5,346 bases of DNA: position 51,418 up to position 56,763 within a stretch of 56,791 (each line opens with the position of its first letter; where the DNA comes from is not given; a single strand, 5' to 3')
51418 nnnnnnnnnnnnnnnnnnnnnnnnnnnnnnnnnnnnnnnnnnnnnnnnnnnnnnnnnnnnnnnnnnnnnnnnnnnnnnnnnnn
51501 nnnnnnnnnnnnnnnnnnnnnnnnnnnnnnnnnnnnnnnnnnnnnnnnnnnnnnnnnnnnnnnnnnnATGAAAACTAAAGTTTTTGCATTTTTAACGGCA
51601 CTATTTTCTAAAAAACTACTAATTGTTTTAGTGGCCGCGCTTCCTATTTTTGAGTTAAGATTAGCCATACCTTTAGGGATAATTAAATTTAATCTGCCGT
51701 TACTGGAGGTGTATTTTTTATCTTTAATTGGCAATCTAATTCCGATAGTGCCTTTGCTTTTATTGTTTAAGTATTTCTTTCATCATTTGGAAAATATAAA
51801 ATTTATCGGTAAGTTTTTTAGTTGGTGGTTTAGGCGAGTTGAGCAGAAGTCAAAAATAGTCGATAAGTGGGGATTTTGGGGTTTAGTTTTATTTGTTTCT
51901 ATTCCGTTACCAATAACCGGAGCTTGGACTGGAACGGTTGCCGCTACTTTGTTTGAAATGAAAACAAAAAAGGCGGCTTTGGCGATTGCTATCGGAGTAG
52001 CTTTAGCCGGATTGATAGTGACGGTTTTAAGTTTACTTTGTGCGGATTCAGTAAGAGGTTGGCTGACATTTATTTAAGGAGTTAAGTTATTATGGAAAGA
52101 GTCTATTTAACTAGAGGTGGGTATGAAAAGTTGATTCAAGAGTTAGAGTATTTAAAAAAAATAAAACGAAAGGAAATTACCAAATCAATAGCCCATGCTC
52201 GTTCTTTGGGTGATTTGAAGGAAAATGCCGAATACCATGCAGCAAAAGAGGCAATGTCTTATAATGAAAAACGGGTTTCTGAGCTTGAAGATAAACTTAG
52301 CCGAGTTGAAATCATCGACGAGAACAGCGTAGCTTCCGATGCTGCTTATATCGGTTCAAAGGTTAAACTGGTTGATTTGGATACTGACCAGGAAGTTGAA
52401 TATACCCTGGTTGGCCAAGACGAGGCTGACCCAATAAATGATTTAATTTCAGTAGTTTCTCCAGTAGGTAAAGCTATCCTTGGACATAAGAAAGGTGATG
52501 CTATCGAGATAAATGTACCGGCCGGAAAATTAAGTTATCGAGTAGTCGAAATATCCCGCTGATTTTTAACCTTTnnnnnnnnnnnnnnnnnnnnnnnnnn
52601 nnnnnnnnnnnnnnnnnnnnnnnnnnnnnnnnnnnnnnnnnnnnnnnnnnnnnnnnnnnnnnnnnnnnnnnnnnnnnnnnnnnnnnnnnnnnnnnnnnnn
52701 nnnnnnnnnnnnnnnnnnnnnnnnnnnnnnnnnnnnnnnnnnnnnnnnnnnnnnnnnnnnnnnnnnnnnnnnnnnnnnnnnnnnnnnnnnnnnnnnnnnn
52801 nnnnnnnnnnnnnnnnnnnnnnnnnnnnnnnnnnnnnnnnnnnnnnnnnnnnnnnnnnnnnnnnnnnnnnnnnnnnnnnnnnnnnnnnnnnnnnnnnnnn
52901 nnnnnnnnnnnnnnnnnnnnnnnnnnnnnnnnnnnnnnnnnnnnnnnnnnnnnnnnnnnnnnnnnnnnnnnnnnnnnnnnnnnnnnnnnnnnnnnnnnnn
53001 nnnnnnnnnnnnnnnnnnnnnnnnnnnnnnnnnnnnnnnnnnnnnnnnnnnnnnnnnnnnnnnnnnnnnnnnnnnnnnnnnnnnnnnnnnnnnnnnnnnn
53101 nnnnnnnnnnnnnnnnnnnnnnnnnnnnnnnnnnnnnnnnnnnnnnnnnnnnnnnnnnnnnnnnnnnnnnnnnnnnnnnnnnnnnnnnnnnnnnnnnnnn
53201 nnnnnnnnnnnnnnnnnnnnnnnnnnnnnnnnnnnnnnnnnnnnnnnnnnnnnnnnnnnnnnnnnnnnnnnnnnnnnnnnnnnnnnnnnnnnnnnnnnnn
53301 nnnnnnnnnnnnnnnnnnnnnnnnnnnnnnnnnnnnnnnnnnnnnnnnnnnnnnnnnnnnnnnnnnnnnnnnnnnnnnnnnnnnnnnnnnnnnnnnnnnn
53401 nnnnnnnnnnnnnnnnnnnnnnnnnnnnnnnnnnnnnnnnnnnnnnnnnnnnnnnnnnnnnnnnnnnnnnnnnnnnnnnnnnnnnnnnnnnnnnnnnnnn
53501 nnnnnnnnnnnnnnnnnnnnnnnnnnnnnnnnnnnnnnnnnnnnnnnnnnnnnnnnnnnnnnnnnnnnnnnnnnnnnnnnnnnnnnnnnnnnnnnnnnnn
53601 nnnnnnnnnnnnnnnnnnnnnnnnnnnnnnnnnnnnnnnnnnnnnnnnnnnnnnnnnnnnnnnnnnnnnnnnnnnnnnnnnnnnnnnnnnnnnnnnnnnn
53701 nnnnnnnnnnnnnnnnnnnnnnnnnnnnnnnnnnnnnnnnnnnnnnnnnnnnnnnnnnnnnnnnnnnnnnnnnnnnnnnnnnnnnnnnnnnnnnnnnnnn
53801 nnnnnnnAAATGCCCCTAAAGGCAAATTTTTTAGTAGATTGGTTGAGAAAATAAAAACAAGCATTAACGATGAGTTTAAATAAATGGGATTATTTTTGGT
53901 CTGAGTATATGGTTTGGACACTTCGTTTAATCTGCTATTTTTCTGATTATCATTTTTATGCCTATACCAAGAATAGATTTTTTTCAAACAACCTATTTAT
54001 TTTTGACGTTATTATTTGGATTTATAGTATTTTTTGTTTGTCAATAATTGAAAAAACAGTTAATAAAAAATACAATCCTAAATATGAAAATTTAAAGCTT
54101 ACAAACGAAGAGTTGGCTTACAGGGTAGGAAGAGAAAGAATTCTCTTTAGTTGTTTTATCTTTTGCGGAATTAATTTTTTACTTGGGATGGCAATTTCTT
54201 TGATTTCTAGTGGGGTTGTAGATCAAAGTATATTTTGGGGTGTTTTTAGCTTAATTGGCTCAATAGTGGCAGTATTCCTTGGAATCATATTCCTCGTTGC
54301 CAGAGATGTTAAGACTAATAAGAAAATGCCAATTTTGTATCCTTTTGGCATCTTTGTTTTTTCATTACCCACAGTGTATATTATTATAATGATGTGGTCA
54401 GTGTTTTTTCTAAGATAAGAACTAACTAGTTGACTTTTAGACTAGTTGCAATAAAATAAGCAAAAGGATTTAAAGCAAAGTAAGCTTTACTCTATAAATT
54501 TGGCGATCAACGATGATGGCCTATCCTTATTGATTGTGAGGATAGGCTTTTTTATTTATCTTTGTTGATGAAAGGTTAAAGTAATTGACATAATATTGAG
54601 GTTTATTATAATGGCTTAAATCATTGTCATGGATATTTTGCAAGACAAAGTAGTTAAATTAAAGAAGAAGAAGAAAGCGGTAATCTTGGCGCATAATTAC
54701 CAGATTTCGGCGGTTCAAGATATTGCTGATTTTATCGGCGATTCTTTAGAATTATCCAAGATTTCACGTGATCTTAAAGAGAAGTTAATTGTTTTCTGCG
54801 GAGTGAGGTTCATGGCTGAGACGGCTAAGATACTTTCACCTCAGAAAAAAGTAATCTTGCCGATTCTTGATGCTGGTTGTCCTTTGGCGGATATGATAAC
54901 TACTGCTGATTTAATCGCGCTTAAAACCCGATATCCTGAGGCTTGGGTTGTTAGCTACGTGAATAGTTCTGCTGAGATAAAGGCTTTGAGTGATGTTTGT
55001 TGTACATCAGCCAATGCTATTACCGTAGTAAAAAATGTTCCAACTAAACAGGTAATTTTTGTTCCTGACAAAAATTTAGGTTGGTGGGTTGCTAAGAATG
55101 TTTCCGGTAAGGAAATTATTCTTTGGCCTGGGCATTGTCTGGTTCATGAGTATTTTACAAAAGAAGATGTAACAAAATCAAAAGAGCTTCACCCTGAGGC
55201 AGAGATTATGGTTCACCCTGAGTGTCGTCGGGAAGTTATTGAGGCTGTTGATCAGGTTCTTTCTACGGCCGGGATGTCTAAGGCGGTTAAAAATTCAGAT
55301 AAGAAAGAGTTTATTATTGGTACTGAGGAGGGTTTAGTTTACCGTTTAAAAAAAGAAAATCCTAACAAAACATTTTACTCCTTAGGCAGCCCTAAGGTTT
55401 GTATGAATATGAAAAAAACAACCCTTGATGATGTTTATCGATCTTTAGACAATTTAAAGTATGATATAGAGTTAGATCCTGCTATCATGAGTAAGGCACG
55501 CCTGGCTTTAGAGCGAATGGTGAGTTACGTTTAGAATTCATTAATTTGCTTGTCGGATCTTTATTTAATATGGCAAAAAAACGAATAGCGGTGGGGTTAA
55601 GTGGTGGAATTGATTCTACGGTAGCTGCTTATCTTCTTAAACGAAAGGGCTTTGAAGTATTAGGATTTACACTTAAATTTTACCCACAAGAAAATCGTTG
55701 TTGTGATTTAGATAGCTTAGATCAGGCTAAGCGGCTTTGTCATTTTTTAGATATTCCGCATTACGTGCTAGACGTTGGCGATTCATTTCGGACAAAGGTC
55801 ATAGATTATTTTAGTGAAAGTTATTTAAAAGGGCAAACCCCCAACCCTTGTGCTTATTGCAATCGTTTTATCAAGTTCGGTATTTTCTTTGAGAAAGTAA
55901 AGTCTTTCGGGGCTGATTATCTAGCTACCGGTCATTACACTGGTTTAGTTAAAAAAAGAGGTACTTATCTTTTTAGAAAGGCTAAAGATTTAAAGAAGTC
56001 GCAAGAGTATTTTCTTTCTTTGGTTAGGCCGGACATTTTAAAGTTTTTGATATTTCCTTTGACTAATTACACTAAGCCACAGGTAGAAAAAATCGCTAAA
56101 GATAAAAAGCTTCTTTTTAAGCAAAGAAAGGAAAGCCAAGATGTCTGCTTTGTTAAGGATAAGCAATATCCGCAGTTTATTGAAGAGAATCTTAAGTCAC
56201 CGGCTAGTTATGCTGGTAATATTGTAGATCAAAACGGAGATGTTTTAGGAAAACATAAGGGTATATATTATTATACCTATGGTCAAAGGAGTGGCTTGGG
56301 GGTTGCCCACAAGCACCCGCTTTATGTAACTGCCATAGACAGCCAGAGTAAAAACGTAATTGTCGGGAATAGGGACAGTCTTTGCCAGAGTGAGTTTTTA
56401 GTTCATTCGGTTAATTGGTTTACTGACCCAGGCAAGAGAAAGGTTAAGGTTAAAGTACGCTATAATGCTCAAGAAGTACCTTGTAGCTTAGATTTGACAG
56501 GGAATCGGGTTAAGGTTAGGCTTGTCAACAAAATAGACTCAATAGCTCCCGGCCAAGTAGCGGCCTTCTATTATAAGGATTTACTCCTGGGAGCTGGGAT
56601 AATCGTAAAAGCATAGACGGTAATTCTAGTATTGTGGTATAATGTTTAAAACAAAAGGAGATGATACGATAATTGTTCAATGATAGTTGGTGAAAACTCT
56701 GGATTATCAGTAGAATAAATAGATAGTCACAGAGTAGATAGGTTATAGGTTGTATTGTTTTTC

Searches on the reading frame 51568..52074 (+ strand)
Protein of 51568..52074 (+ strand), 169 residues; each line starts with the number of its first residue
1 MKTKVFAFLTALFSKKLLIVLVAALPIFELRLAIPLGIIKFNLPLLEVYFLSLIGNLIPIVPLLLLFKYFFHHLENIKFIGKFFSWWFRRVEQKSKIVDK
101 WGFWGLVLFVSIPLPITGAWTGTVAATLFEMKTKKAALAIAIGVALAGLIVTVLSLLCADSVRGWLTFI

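Call 62: search_protein_families(library=pfam, proteins=[window:51568-52074:+], max_evalue=0.01)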
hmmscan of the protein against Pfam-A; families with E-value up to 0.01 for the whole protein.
window:51568-52074:+ (169 aa): 1 family
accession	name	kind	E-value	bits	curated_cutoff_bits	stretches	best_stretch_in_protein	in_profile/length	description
PF06695.16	Sm_multidrug_ex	-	1.8e-39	135.5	30.7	1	29-150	1-121/121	Putative small multi-drug export protein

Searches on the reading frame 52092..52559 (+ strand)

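Call 62: search_protein_families(library=pfam, proteins=[window:52092-52559:+], max_evalue=0.01)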
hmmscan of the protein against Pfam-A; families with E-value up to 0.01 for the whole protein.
window:52092-52559:+ (156 aa): 2 families
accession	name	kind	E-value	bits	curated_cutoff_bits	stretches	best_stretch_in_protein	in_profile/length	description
PF01272.25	GreA_GreB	-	8.3e-27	93.4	26.9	1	82-155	3-76/77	Transcription elongation factor, GreA/GreB, C-term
PF03449.20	GreA_GreB_N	-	1e-26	93.4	24.5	1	4-74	1-71/71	Transcription elongation factor, N-terminal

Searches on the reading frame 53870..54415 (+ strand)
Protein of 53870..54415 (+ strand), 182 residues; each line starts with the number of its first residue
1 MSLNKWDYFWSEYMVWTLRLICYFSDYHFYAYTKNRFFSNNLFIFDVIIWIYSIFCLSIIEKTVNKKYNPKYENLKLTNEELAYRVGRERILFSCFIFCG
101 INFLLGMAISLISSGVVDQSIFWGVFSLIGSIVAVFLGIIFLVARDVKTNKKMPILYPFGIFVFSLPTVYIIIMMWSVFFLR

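Call 62: search_protein_families(library=pfam, proteins=[window:53870-54415:+], max_evalue=0.01)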
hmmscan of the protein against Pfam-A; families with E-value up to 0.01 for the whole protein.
window:53870-54415:+ (182 aa): 2 families
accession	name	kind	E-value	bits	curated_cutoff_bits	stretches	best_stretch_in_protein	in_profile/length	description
PF20197.3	DUF6560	-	0.00079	20.1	27.8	1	44-138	4-98/174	Family of unknown function (DUF6560)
PF17338.8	GP88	-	0.0063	16.8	24.4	1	7-39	109-141/230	Gene product 88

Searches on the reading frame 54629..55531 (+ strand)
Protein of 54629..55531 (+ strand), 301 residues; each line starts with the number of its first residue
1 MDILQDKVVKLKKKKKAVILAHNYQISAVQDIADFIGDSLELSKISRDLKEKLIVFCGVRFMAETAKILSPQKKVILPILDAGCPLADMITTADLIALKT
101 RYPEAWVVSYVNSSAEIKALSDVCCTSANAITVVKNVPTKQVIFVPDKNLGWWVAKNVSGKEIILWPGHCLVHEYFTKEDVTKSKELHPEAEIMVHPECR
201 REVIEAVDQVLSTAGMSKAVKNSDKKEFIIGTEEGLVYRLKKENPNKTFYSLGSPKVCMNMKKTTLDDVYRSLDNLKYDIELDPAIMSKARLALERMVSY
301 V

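Call 51: search_protein_families(library=pfam, proteins=[window:54629-55531:+], max_evalue=0.00001)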
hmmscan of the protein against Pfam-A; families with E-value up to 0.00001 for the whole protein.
window:54629-55531:+ (301 aa): 1 family
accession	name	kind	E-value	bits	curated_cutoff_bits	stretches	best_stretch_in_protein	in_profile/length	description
PF02445.21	NadA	-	3.2e-122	407.7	27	1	7-298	2-294/295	Quinolinate synthetase A protein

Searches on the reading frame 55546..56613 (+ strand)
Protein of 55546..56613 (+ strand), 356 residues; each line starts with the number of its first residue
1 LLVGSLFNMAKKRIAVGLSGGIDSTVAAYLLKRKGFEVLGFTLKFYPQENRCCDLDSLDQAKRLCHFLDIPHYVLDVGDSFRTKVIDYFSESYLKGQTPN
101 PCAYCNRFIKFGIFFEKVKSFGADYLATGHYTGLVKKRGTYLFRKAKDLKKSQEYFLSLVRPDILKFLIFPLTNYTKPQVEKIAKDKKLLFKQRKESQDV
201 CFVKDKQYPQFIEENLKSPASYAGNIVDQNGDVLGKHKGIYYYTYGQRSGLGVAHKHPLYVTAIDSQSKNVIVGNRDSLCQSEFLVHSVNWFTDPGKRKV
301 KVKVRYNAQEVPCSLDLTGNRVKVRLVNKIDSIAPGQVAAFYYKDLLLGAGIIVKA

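Call 51: search_protein_families(library=pfam, proteins=[window:55546-56613:+], max_evalue=0.00001)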
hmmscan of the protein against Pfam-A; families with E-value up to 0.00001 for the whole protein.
window:55546-56613:+ (356 aa): 3 families
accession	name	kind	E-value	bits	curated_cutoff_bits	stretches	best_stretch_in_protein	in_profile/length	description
PF03054.22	tRNA_Me_trans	-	8.5e-64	215.4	20.6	1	12-204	1-201/202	tRNA methyl transferase HUP domain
PF20258.4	tRNA_Me_trans_C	-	1.2e-16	61.3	20.6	1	282-353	2-77/77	Aminomethyltransferase beta-barrel domain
PF20259.3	tRNA_Me_trans_M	-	7e-16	58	27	1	211-274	3-65/66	tRNA methyl transferase PRC-barrel domain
